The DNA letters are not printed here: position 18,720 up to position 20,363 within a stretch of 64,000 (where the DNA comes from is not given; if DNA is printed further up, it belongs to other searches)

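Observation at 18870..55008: Seven stand-alone paralogous Rieske oxygenase alpha-subunit genes, all on one strand, with no partner subunits or electron-transfer genes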

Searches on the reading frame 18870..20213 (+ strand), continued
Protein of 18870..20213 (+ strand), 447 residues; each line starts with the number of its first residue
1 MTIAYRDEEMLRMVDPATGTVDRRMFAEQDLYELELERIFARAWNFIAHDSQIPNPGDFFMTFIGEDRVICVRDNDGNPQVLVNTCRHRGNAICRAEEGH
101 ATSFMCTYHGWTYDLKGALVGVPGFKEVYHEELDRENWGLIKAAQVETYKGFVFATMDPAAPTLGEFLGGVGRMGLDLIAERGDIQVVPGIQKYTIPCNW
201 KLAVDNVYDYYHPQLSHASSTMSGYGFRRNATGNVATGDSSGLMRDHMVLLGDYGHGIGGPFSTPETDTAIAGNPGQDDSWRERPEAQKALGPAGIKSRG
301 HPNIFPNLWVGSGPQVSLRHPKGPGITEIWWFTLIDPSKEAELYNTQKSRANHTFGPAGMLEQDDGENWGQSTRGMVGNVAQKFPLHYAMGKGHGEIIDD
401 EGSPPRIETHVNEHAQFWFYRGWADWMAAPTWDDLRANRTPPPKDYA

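Call 58: find_homologous_proteins(query=L023:16649-17182:+, max_evalue=1e-40)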
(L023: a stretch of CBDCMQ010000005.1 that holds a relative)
Query L023:16649-17182:+ (178 aa): 1022 proteins with E <= 1e-40 among 2214 candidates; the best 120 are listed.
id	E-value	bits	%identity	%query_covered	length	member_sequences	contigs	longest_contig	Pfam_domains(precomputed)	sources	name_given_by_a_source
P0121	5.6e-115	399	100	100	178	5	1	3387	PF00866.25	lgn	-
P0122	1.4e-103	362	89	100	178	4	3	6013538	PF00866.25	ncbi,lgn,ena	-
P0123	2.4e-96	339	84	99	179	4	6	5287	PF00866.25,PF13577.13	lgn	-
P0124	6.9e-95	334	82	100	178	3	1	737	PF00866.25,PF13577.13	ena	-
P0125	6.0e-94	331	81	100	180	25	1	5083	PF00866.25,PF13577.13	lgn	-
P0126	7.6e-92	324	82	96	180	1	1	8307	PF00866.25,PF13577.13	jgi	jgi:3-phenylpropionate/cinnamic acid dioxygenase small subunit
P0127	3.3e-91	322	84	94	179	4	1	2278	PF00866.25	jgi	jgi:3-phenylpropionate/cinnamic acid dioxygenase small subunit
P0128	5.6e-91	321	78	100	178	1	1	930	PF00866.25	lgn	-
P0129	4.6e-90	318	77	100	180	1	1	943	PF00866.25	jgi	jgi:3-phenylpropionate/cinnamic acid dioxygenase small subunit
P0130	9.3e-85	301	77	97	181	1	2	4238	PF00866.25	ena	-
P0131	3.5e-81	289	76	94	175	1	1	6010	PF00866.25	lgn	-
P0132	5.0e-81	289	69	99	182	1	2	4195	PF00866.25,PF13577.13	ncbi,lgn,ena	-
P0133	1.3e-79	284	77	88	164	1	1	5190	PF00866.25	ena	-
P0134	3.2e-74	266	66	99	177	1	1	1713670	PF00866.25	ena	-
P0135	4.2e-74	266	64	97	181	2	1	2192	PF00866.25,PF13577.13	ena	-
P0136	1.4e-71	258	67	99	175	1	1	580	PF00866.25,PF13577.13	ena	-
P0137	2.0e-71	257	65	98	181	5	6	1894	PF00866.25,PF13577.13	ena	-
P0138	3.2e-70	253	63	100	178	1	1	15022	PF00866.25,PF13577.13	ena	-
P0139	5.5e-66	240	58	100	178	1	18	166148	PF00866.25,PF13577.13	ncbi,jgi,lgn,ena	jgi:3-phenylpropionate/cinnamic acid dioxygenase small subunit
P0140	4.3e-59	217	59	95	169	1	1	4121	PF00866.25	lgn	-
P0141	8.6e-59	216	59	99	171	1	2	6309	PF00866.25,PF13577.13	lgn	-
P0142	4.6e-57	211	58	100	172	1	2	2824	PF00866.25,PF13577.13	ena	-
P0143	6.5e-57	210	61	93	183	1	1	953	PF00866.25,PF13577.13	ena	-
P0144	2.9e-56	208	59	93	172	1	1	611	PF00866.25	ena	-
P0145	5.6e-56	207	59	93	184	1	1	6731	PF00866.25,PF13577.13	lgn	-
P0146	9.1e-56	206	57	94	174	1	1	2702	PF00866.25,PF13577.13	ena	-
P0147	1.1e-55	206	58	94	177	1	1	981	PF00866.25,PF13577.13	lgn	-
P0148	2.0e-55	205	57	93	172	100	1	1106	PF00866.25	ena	-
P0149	4.8e-55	204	58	94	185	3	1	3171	PF00866.25,PF13577.13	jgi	jgi:3-phenylpropionate/cinnamic acid dioxygenase small subunit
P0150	7.7e-55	203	60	93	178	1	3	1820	PF00866.25,PF13577.13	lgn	-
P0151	9.2e-55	203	57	93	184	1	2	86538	PF00866.25,PF13577.13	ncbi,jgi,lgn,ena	-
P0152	1.6e-54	202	57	93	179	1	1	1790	PF00866.25,PF13577.13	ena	-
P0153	2.5e-54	202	58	93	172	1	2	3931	PF00866.25,PF13577.13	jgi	jgi:biphenyl 2,3-dioxygenase beta subunit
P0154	3.6e-54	201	58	91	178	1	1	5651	PF00866.25,PF13577.13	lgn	-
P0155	3.9e-54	201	58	93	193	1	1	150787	PF00866.25,PF13577.13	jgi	jgi:3-phenylpropionate/cinnamic acid dioxygenase small subunit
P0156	4.0e-54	201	60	93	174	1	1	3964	PF00866.25,PF13577.13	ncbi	-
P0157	4.1e-54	201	57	94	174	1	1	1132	PF00866.25,PF13577.13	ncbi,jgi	-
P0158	5.0e-54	201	57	95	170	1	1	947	PF00866.25,PF13577.13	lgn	-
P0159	6.2e-54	200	58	93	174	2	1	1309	PF00866.25,PF13577.13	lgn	-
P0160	8.4e-54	200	58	94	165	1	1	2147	PF00866.25,PF13577.13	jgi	jgi:3-phenylpropionate/cinnamic acid dioxygenase small subunit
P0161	8.9e-54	200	55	94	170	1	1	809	PF00866.25,PF13577.13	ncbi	-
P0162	1.0e-53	200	58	93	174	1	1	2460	PF00866.25,PF13577.13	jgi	jgi:3-phenylpropionate/cinnamic acid dioxygenase small subunit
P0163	1.3e-53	199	58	93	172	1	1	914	PF00866.25,PF13577.13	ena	-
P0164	1.6e-53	199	58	93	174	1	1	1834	PF00866.25,PF13577.13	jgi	jgi:3-phenylpropionate/cinnamic acid dioxygenase small subunit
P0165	2.4e-53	199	57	93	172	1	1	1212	PF00866.25,PF13577.13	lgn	-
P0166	2.6e-53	198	58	97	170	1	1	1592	PF00866.25,PF13577.13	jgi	jgi:3-phenylpropionate/cinnamic acid dioxygenase small subunit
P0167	2.6e-53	198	56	93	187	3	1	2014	PF00866.25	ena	-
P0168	2.8e-53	198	55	98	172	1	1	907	PF00866.25,PF13577.13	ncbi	-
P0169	4.0e-53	198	57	93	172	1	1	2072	PF00866.25,PF13577.13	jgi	jgi:3-phenylpropionate/cinnamic acid dioxygenase small subunit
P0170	4.2e-53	198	55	97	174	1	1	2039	PF00866.25,PF13577.13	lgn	-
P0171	4.4e-53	198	58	93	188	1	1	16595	PF00866.25,PF13577.13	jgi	jgi:3-phenylpropionate/cinnamic acid dioxygenase small subunit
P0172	5.3e-53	197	53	93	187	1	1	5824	PF00866.25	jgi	jgi:biphenyl 2,3-dioxygenase beta subunit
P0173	5.3e-53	197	58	91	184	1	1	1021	PF00866.25,PF13577.13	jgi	jgi:3-phenylpropionate/cinnamic acid dioxygenase small subunit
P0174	5.5e-53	197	58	93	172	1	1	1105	PF00866.25,PF13577.13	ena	-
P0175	5.6e-53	197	56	93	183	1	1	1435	PF00866.25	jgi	jgi:3-phenylpropionate/cinnamic acid dioxygenase small subunit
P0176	6.2e-53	197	58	91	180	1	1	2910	PF00866.25,PF13577.13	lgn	-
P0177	6.5e-53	197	58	93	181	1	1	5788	PF00866.25,PF13577.13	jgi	jgi:3-phenylpropionate/cinnamic acid dioxygenase small subunit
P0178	7.0e-53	197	58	96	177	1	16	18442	PF00866.25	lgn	-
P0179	7.4e-53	197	60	93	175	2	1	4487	PF00866.25,PF13577.13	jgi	-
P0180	8.5e-53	197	55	93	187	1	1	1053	PF00866.25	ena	-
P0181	9.3e-53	197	56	93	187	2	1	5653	PF00866.25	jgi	jgi:3-phenylpropionate/cinnamic acid dioxygenase small subunit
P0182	9.3e-53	197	55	98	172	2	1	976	PF00866.25,PF13577.13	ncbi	-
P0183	9.5e-53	197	54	93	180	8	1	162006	PF00866.25,PF13577.13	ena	-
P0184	9.7e-53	197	54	93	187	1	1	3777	PF00866.25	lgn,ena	-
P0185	1.0e-52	196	55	93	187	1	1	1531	PF00866.25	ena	-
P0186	1.1e-52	196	57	97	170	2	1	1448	PF00866.25,PF13577.13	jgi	jgi:3-phenylpropionate/cinnamic acid dioxygenase small subunit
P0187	1.1e-52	196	54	99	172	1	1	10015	PF00866.25,PF13577.13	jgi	jgi:biphenyl 2,3-dioxygenase beta subunit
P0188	1.2e-52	196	57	96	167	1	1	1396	PF00866.25,PF13577.13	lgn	-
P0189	1.2e-52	196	54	93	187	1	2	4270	PF00866.25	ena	-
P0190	1.3e-52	196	53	93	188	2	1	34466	PF00866.25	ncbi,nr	ncbi:MAG TPA: 3-phenylpropionate/cinnamic acid dioxygenase subunit beta [Caulobacteraceae bacterium]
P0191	1.3e-52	196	60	93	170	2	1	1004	PF00866.25,PF13577.13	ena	-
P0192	1.4e-52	196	58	93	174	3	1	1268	PF00866.25,PF13577.13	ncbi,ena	-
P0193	1.5e-52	196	56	93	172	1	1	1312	PF00866.25,PF13577.13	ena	-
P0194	1.6e-52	196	57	94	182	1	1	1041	PF00866.25,PF13577.13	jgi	jgi:3-phenylpropionate/cinnamic acid dioxygenase small subunit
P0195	1.6e-52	196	59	93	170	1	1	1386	PF00866.25,PF13577.13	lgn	-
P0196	1.8e-52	196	55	96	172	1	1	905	PF00866.25,PF13577.13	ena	-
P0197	2.2e-52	195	56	93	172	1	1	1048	PF00866.25,PF13577.13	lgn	-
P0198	2.4e-52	195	58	93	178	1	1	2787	PF00866.25,PF13577.13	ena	-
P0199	2.4e-52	195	57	93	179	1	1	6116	PF00866.25,PF13577.13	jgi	jgi:3-phenylpropionate/cinnamic acid dioxygenase small subunit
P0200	2.5e-52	195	56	93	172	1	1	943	PF00866.25,PF13577.13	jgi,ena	-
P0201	2.7e-52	195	56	93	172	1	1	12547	PF00866.25,PF13577.13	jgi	jgi:3-phenylpropionate/cinnamic acid dioxygenase small subunit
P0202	2.7e-52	195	54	93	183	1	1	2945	PF00866.25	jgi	jgi:3-phenylpropionate/cinnamic acid dioxygenase small subunit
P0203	3.0e-52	195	58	93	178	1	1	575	PF00866.25,PF13577.13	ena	-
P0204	3.1e-52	195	54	98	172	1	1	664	PF00866.25,PF13577.13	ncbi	-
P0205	3.2e-52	195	56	93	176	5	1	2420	PF00866.25,PF13577.13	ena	-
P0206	3.3e-52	195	56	93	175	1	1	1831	PF00866.25,PF13577.13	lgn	-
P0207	3.4e-52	195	56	94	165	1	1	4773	PF00866.25,PF13577.13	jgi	jgi:biphenyl 2,3-dioxygenase beta subunit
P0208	3.7e-52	195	54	93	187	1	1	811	PF00866.25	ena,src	-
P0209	4.4e-52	194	51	95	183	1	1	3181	PF00866.25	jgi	jgi:3-phenylpropionate/cinnamic acid dioxygenase small subunit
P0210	5.1e-52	194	54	98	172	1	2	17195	PF00866.25,PF13577.13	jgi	-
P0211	5.1e-52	194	55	93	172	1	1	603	PF00866.25,PF13577.13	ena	-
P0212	5.8e-52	194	59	93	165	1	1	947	PF00866.25,PF13577.13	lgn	-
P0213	5.8e-52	194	55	93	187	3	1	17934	PF00866.25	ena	-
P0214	5.9e-52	194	58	93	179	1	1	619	PF00866.25,PF13577.13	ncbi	-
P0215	6.0e-52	194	53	98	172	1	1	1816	PF00866.25,PF13577.13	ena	-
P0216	6.3e-52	194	52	100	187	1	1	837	PF00866.25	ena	-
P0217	6.4e-52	194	56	93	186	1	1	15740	PF00866.25,PF13577.13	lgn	-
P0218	6.7e-52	194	55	93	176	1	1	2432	PF00866.25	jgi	jgi:biphenyl 2,3-dioxygenase beta subunit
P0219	7.2e-52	194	55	93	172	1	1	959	PF00866.25,PF13577.13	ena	-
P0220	7.2e-52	194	49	99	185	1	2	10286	PF00866.25,PF13577.13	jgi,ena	jgi:3-phenylpropionate/cinnamic acid dioxygenase small subunit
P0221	7.3e-52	194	53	92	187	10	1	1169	PF00866.25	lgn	-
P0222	7.3e-52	194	52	94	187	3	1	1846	PF00866.25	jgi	jgi:3-phenylpropionate/cinnamic acid dioxygenase small subunit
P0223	7.6e-52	194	53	93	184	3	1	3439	PF00866.25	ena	-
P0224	7.9e-52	194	52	98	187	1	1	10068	PF00866.25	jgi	jgi:3-phenylpropionate/cinnamic acid dioxygenase small subunit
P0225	7.9e-52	194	53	93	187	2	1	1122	PF00866.25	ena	-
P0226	8.4e-52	193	53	93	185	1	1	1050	PF00866.25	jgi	-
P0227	8.6e-52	193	56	93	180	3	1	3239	PF00866.25,PF13577.13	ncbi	-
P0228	9.2e-52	193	55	93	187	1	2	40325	PF00866.25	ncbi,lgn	-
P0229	9.3e-52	193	53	93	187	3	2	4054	PF00866.25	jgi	jgi:3-phenylpropionate/cinnamic acid dioxygenase small subunit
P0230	1.0e-51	193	53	92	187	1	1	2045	PF00866.25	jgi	jgi:3-phenylpropionate/cinnamic acid dioxygenase small subunit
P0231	1.1e-51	193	52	99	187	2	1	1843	PF00866.25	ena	-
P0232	1.1e-51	193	55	93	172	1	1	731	PF00866.25,PF13577.13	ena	-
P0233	1.1e-51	193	55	93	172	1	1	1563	PF00866.25,PF13577.13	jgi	jgi:biphenyl 2,3-dioxygenase beta subunit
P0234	1.2e-51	193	53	93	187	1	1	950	PF00866.25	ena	-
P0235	1.2e-51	193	56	93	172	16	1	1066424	PF00866.25,PF13577.13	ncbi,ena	-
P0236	1.2e-51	193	56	95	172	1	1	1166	PF00866.25,PF13577.13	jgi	jgi:3-phenylpropionate/cinnamic acid dioxygenase small subunit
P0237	1.2e-51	193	55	93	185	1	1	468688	PF00866.25,PF13577.13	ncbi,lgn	-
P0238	1.3e-51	193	56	93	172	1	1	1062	PF00866.25,PF13577.13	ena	-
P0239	1.4e-51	193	54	93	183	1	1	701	PF00866.25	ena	-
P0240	1.4e-51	193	55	93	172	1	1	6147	PF00866.25,PF13577.13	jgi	jgi:3-phenylpropionate/cinnamic acid dioxygenase small subunit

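Call 59: find_encoding_contigs(protein=P0122, flank=8000, max_places=5)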
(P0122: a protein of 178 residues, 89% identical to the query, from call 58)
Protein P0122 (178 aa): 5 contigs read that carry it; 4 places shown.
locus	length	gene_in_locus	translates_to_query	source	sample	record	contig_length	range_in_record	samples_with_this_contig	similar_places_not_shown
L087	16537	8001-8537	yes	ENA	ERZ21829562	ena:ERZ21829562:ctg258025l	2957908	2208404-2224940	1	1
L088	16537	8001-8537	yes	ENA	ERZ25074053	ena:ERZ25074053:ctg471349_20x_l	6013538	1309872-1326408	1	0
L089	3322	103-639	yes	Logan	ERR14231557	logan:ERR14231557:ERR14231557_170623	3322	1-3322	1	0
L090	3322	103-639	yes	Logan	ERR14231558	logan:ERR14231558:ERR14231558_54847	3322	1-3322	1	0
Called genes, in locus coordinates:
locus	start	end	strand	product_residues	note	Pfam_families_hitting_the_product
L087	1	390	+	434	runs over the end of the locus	PF00890:FAD_binding_2 (weak), PF01266:DAO (weak), PF01494:FAD_binding_3, PF04820:Trp_halogenase, PF05834:Lycopene_cycl (weak), PF12831:FAD_oxidored, PF13450:NAD_binding_8, PF04820:Trp_halogenase, +4 more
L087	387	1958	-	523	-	PF00501:AMP-binding, PF13193:AMP-binding_C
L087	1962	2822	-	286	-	PF02770:Acyl-CoA_dh_M, PF00441:Acyl-CoA_dh_1, PF08028:Acyl-CoA_dh_2 (faint)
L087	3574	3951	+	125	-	PF04982:TM_HPP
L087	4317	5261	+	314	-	PF19300:BPD_transp_1_N (weak), PF00528:BPD_transp_1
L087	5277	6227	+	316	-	PF00528:BPD_transp_1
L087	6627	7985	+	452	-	PF00355:Rieske, PF00848:Ring_hydroxyl_A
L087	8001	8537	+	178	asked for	PF00866:Ring_hydroxyl_B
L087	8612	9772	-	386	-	PF05977:MFS_3, PF07690:MFS_1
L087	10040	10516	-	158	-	PF12802:MarR_2, PF22381:Staph_reg_Sar_Rot (weak), PF01047:MarR, PF13601:HTH_34 (weak)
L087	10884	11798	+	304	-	PF00355:Rieske, PF00848:Ring_hydroxyl_A (faint)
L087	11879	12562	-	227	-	PF01638:HxlR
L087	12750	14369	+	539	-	PF00083:Sugar_tr, PF07690:MFS_1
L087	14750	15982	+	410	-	PF18130:ATPgrasp_N, PF01071:GARS_A (weak), PF13535:ATP-grasp_4, PF18603:LAL_C2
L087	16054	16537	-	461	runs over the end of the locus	PF02310:B12-binding, PF04055:Radical_SAM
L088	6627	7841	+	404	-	PF00355:Rieske, PF00848:Ring_hydroxyl_A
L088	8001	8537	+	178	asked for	PF00866:Ring_hydroxyl_B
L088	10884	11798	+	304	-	PF00355:Rieske, PF00848:Ring_hydroxyl_A (faint)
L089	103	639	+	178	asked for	PF00866:Ring_hydroxyl_B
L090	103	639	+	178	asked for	PF00866:Ring_hydroxyl_B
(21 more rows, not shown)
